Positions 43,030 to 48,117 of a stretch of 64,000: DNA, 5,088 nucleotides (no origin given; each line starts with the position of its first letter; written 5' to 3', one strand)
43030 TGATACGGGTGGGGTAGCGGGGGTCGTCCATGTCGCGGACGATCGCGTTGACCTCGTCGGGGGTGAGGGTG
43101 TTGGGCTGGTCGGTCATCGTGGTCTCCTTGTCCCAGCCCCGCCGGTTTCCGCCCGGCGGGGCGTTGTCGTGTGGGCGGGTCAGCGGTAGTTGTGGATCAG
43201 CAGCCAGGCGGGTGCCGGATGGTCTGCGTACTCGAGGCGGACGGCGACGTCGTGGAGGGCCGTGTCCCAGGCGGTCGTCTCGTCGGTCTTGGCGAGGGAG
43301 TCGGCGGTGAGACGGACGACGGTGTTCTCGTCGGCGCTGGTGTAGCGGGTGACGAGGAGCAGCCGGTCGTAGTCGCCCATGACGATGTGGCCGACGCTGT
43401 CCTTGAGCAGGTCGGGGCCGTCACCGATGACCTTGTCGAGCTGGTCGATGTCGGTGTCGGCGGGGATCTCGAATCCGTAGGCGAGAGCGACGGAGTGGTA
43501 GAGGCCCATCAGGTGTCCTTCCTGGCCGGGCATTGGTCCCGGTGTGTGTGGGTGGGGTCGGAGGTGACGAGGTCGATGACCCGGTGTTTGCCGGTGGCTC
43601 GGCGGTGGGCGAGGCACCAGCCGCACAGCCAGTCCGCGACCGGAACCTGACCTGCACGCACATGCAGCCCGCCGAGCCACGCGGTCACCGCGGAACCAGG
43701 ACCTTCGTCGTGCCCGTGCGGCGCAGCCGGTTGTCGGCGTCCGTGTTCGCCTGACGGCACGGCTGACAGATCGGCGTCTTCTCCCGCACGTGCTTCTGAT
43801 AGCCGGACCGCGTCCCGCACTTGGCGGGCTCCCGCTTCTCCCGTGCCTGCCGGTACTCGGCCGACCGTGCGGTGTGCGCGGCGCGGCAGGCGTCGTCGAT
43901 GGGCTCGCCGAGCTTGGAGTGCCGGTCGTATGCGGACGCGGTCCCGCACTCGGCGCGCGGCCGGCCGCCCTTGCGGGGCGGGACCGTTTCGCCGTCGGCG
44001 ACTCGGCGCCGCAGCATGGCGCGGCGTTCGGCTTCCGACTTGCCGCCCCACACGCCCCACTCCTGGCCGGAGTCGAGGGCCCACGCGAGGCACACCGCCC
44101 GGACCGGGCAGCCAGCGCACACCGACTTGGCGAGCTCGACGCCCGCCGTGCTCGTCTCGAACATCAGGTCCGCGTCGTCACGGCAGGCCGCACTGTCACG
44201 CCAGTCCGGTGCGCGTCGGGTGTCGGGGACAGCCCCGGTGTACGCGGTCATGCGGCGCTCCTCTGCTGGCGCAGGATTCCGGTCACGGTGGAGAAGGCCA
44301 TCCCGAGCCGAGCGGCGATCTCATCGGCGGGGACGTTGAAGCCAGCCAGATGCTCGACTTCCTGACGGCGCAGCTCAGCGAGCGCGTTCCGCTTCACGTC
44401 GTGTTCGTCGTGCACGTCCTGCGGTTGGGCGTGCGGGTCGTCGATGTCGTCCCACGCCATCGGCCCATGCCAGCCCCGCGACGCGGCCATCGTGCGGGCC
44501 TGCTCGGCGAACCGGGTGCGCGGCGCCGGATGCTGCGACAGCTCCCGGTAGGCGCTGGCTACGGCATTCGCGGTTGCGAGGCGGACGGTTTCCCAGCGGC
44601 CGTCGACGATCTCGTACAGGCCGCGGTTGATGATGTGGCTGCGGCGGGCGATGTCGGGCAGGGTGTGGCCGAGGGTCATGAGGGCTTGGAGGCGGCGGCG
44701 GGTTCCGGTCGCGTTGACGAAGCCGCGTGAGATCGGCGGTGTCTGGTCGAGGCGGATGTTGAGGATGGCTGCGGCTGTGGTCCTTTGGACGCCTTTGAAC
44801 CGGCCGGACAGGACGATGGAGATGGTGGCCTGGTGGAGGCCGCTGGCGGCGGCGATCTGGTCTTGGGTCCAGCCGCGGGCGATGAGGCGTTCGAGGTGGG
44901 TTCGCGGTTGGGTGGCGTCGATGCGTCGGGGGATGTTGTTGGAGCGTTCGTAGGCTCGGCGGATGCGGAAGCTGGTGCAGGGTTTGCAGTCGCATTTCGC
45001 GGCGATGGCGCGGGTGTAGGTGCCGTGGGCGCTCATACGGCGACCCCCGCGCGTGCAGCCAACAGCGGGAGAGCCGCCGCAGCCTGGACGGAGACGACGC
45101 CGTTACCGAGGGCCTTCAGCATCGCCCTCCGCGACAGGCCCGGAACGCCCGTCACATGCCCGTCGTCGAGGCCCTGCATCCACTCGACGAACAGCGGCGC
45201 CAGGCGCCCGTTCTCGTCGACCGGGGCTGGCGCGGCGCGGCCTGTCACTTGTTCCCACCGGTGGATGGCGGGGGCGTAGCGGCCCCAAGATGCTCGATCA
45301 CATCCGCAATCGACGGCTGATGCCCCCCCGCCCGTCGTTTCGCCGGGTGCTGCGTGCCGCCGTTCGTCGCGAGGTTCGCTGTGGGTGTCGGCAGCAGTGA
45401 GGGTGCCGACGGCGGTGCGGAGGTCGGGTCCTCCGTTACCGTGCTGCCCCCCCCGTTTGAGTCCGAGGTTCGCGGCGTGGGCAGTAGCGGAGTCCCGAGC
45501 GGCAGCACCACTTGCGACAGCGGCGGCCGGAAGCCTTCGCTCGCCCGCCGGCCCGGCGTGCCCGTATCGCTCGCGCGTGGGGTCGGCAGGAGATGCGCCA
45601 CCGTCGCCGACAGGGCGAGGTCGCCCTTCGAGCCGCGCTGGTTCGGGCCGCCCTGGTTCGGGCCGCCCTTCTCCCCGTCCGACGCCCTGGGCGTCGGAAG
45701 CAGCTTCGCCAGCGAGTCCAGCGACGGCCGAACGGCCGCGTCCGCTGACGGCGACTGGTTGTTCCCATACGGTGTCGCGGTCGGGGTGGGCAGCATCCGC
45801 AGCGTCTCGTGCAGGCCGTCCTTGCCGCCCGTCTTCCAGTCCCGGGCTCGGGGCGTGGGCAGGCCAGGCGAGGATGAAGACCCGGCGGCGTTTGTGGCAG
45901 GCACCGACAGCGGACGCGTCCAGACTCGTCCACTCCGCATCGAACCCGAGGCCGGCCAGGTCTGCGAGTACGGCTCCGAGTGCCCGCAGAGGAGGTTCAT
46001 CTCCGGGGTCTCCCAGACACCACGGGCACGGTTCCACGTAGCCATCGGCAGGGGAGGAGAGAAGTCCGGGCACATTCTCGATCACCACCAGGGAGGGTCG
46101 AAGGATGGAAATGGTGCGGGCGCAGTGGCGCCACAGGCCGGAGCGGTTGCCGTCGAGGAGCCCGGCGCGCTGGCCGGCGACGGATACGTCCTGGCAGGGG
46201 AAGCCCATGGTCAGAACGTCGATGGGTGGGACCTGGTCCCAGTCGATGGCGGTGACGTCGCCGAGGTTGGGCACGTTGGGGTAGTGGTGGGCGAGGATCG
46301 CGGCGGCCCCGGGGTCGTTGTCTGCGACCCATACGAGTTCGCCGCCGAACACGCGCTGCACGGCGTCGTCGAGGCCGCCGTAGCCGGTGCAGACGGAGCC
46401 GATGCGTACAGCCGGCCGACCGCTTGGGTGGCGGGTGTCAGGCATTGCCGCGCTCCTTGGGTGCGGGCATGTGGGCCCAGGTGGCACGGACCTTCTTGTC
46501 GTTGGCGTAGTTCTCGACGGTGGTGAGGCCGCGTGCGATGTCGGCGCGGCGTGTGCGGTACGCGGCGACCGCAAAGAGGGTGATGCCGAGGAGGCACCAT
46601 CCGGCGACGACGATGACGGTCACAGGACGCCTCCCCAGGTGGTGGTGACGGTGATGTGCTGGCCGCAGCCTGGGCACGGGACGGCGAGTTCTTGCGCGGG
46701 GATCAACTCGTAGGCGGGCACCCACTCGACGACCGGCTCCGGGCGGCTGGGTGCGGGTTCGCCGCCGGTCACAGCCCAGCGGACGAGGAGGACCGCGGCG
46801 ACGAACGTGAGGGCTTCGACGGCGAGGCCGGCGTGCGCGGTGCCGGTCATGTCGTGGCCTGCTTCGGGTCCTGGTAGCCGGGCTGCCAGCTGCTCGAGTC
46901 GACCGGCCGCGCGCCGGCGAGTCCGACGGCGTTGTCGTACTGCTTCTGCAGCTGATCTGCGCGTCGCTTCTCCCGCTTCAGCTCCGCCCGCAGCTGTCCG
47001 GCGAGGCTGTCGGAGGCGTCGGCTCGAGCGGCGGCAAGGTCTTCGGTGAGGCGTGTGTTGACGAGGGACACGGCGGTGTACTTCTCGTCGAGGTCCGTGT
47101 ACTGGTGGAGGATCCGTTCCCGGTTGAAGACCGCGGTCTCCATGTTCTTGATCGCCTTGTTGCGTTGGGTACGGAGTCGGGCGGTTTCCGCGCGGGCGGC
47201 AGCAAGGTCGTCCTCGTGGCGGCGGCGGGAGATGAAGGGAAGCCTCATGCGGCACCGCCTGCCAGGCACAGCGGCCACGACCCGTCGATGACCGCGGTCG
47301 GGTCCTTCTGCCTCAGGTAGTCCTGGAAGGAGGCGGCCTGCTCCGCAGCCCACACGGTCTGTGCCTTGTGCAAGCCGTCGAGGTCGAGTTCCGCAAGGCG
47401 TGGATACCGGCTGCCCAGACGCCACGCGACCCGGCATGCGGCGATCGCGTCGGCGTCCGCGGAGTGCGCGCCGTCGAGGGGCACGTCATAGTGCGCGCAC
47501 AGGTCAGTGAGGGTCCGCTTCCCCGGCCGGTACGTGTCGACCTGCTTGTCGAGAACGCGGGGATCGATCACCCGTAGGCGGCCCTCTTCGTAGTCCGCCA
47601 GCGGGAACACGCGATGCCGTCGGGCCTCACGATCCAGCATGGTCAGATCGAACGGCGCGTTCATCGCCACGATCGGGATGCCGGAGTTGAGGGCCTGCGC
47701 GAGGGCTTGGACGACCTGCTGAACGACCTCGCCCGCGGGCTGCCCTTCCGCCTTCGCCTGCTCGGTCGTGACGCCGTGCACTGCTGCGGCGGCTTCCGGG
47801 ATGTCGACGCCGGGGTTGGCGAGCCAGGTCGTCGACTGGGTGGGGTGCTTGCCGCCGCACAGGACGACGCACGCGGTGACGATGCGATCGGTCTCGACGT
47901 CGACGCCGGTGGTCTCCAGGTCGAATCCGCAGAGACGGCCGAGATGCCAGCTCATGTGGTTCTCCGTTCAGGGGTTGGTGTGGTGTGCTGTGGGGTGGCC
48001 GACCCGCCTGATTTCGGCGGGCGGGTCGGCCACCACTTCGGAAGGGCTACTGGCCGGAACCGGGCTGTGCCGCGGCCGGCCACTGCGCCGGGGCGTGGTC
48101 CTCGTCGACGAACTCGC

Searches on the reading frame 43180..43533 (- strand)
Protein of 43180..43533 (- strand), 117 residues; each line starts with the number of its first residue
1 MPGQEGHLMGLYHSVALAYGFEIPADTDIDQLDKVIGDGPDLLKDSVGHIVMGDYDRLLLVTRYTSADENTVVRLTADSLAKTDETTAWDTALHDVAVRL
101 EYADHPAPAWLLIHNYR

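Call 28: search_protein_families(library=pfam, proteins=[window:43180-43533:-], max_evalue=0.01)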
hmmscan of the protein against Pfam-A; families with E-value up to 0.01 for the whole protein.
window:43180-43533:- (117 aa): 0 families

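Call 71: find_related_loci(query=A2, collection=viral_contigs, flank=10000)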
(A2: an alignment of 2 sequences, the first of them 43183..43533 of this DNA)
Query A2 (117 aa) in viral_contigs; peptide patterns used: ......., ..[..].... (x = any residue, [..] = any of these).
56 stretches matched a pattern; 11 encode a relative of the query (tblastn E <= 1e-3); 11 distinct loci.
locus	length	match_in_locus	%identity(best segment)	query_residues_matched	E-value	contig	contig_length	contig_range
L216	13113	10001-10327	81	7-116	4e-55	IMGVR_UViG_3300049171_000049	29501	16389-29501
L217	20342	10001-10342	73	4-117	3e-53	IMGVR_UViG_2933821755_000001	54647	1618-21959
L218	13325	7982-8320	63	4-117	3e-44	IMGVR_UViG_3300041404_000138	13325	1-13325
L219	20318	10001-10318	67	9-116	2e-41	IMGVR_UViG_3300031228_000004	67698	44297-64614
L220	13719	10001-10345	58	2-117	1e-38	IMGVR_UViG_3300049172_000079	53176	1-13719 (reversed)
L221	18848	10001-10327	55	7-117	1e-35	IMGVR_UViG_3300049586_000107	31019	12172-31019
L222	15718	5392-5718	51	8-116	3e-33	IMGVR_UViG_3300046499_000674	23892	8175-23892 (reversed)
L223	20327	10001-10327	50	8-116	3e-33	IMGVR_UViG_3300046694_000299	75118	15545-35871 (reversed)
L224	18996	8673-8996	51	8-116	6e-32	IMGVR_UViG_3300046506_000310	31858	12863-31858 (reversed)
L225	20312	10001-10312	45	5-116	1e-22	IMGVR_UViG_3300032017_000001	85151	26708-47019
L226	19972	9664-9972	38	5-113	1e-15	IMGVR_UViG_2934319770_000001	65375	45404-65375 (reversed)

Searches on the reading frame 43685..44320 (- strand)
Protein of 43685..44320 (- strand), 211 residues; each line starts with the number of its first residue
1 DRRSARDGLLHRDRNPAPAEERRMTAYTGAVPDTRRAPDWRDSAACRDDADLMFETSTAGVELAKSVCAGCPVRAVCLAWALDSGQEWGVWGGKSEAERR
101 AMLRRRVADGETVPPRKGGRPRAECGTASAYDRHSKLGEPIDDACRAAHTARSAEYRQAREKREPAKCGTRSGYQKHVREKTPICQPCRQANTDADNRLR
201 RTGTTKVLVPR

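Call 21: search_protein_families(library=pfam, proteins=[window:43685-44320:-], max_evalue=0.01)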
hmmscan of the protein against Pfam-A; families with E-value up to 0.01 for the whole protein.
window:43685-44320:- (211 aa): 1 family
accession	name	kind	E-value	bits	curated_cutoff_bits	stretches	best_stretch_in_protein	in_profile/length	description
PF02467.21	Whib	-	3.4e-19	69.6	23.6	1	40-102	1-65/65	Transcription factor WhiB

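Call 46: find_related_loci(query=window:43685-44251:-, collection=viral_contigs, flank=10000)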
Query window:43685-44251:- (188 aa) in viral_contigs; peptide patterns used: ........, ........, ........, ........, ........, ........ (x = any residue, [..] = any of these).
128 stretches matched a pattern; 124 encode a relative of the query (tblastn E <= 1e-3); the best 80 are kept; 80 distinct loci.
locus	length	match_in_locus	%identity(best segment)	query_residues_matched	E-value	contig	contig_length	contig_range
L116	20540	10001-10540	65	15-185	2e-66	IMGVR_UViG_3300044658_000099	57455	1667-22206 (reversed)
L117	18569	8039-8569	46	17-184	2e-39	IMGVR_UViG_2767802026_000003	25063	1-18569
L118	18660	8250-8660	52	1-134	1e-38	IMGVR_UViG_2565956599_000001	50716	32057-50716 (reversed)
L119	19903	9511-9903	47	16-183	2e-36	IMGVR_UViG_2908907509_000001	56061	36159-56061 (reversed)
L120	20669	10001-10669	40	1-186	5e-35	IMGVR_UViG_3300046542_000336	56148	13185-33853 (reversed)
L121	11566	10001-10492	43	1-184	5e-35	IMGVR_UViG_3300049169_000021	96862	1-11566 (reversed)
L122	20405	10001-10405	43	17-186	3e-34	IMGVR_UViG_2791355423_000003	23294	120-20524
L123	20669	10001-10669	40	1-186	2e-33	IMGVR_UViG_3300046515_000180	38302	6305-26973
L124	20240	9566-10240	39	1-186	3e-32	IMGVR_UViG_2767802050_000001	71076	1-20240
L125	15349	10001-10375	53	10-132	6e-31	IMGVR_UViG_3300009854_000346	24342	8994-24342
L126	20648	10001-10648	39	18-183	5e-30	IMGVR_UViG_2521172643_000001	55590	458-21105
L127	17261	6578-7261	36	1-184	7e-29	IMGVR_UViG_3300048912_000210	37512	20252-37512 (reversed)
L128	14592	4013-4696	36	1-184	7e-29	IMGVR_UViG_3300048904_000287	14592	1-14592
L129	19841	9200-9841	36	16-185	1e-28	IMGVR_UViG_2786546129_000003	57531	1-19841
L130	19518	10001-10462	38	1-186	2e-28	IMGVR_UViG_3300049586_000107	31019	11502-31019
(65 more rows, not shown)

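Call 49: search_solved_structures(query=window:43685-44251:-, max_evalue=0.1)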
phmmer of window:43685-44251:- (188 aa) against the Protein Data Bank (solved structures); distinct sequences matched with E-value up to 0.1: 10.
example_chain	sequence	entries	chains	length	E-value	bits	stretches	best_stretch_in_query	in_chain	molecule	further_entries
5oay_A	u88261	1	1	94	6.7e-18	68.8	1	14-84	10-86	Transcriptional regulator WhiB1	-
6ono_A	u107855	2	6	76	3.4e-17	66.5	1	16-83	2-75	Transcription regulator WhiB1 | Transcriptional regulator WhiB1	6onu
7kif_Z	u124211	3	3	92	3.2e-12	50.2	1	25-72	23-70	Probable transcriptional regulator WhiB7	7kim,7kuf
7kug_A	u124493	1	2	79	7.8e-12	49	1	25-71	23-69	Probable transcriptional regulator WhiB7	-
8dy7_H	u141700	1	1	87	1.6e-11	48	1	9-82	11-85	Transcriptional regulator WhiB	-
8dy9_H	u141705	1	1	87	2.8e-11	47.2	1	9-81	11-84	Transcriptional regulator WhiB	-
7f7n_A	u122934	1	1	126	3e-10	43.8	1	12-83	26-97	Transcriptional regulator WhiB4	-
8cyf_A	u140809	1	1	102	6.3e-08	36.2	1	35-83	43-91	Redox- and pH-responsive transcriptional regulator WhiB3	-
8cwr_A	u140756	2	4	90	1e-07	35.5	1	35-81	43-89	Redox- and pH-responsive transcriptional regulator WhiB3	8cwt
8d5v_A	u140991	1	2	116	0.043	17.2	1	23-74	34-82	Probable transcriptional regulator WhiB6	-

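Call 68: search_protein_families(library=phrogs, proteins=[window:43685-44251:-], max_evalue=0.01)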
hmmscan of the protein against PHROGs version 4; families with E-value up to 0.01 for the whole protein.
window:43685-44251:- (188 aa): 14 families
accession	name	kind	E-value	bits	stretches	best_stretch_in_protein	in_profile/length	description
phrog_12112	-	transcription regulation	4.8e-39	134.6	2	15-139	5-128/130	transcriptional regulator WhiB-like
phrog_14459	-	transcription regulation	5.3e-22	79.7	1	8-87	5-89/137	transcriptional regulator WhiB-like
phrog_1333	-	unknown function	4.3e-19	70.2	1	14-148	17-146/166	-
phrog_472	-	transcription regulation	9.7e-19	68.6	1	11-158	34-180/523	WhiB transcriptional factor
phrog_10071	-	transcription regulation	3.4e-13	50.6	1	11-79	7-81/196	transcriptional regulator WhiB-like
phrog_22267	-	transcription regulation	1e-11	46.2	2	99-131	56-88/97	transcriptional regulator WhiB-like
phrog_8273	-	unknown function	1.4e-09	39.2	1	14-84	107-178/216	-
phrog_9926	-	transcription regulation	2.5e-08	35.2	1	20-84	28-97/107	transcriptional regulator WhiB-like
phrog_14304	-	transcription regulation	1.7e-06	29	1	8-78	34-122/187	transcriptional regulator WhiB-like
phrog_1821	-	transcription regulation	4.1e-06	27.7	1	14-63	13-67/89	transcriptional regulator WhiB-like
phrog_31604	-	transcription regulation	3e-05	24.8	1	11-79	10-78/181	transcriptional regulator WhiB-like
phrog_25610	-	transcription regulation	0.00028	22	1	37-76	29-70/83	transcriptional regulator WhiB-like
phrog_18034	-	transcription regulation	0.00029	21.7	1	38-74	58-94/116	transcriptional regulator WhiB-like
phrog_8575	-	unknown function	0.003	18.3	0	143-167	46-70/77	-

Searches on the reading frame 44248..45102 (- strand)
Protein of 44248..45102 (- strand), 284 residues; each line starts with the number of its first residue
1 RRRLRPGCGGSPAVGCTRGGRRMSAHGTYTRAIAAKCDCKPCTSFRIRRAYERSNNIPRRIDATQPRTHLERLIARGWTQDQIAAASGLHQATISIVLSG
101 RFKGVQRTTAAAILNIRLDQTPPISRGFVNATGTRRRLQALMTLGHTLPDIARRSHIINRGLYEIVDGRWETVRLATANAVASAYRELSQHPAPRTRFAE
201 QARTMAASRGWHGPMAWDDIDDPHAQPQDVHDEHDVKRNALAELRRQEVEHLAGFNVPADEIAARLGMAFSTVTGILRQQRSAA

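Call 21: search_protein_families(library=pfam, proteins=[window:44248-45102:-], max_evalue=0.01)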
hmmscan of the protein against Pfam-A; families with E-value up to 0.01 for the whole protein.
window:44248-45102:- (284 aa): 10 families
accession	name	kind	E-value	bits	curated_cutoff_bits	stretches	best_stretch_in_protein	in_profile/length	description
PF13384.12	HTH_23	-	2.3e-10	40.4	24.6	0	72-99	12-39/50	Homeodomain-like domain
PF01381.28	HTH_3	-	4.9e-06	26.9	23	1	72-95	4-27/55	Helix-turn-helix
PF13560.12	HTH_31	-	3.1e-05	24.6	27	0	75-102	12-39/64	Helix-turn-helix domain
PF13443.12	HTH_26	-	6.6e-05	23.5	22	1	72-114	5-47/63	Cro/C1-type HTH DNA-binding domain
PF13518.12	HTH_28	-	0.00044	20.7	25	0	72-94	7-29/52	Helix-turn-helix domain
PF17782.7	DprA_WH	-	0.00061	20.2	22.9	0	245-277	14-46/61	DprA winged helix domain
PF09339.16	HTH_IclR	-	0.0014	18.8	22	0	259-278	21-40/52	IclR helix-turn-helix domain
PF13936.12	HTH_38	-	0.0017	18.5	27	0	67-95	10-38/44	Helix-turn-helix domain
PF13744.12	HTH_37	-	0.0022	18.2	27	0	73-104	27-58/80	Helix-turn-helix domain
PF13545.12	HTH_Crp_2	-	0.0069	16.8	27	0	241-279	7-45/70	Crp-like helix-turn-helix domain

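Call 39: find_related_loci(query=window:44248-45036:-, collection=viral_contigs, flank=10000)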
Query window:44248-45036:- (262 aa) in viral_contigs; peptide patterns used: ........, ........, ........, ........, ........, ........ (x = any residue, [..] = any of these).
16 stretches matched a pattern; 2 encode a relative of the query (tblastn E <= 1e-3); 2 distinct loci.
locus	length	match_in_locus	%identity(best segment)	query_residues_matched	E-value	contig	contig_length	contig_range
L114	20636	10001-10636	36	4-211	8e-31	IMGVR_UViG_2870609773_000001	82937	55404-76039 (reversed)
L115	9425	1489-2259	28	4-262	8e-22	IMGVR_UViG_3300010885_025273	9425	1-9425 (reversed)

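Call 40: search_protein_families(library=phrogs, proteins=[window:44248-45036:-], max_evalue=0.001)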
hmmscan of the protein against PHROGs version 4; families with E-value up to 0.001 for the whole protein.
window:44248-45036:- (262 aa): 13 families
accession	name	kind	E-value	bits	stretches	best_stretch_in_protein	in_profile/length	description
phrog_1590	-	unknown function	2.2e-52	179.1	1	17-259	29-274/281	-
phrog_6831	-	transcription regulation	1.4e-09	38.8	1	48-94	11-57/68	transcriptional regulator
phrog_35560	-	unknown function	8.4e-09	36.5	1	37-85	9-56/138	-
phrog_20467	-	DNA, RNA and nucleotide metabolism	9.4e-07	29.7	0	10-76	34-99/112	HNH endonuclease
phrog_664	-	DNA, RNA and nucleotide metabolism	1.3e-05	26.1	1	5-78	52-123/210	DNA binding protein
phrog_769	-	transcription regulation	3.9e-05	24.6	0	50-91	19-60/89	transcriptional repressor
phrog_141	-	head and packaging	5.6e-05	23.6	0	49-77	9-37/183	terminase small subunit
phrog_296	-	integration and excision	7.8e-05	22.5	1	40-129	224-320/626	DNA transposition protein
phrog_6223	-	transcription regulation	8.9e-05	23.5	0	52-83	12-45/73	transcriptional repressor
phrog_3855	-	DNA, RNA and nucleotide metabolism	0.00015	23.1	0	219-258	64-103/115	HTH DNA binding protein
phrog_8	-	transcription regulation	0.00015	22.3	0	45-82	165-197/346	transcriptional regulator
phrog_3642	-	DNA, RNA and nucleotide metabolism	0.00019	22.3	0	53-88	19-54/79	HTH DNA binding protein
phrog_836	-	transcription regulation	0.00032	21.8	0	216-260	78-122/133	late transcriptional activator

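Call 48: search_solved_structures(query=window:44248-45036:-, max_evalue=1)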
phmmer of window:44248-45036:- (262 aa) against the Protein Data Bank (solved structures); distinct sequences matched with E-value up to 1: 1.
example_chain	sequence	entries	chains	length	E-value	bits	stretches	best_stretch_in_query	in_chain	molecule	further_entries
3b7h_A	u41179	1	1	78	0.74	12.5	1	46-89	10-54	Prophage Lp1 protein 11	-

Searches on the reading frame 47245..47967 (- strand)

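Call 21: search_protein_families(library=pfam, proteins=[window:47245-47967:-], max_evalue=0.01)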
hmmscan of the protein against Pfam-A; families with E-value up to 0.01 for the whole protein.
window:47245-47967:- (240 aa): 1 family
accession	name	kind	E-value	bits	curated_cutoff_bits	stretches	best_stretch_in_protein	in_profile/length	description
PF00929.31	RNase_T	-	2.7e-18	67.5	24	1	15-180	3-163/164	Exonuclease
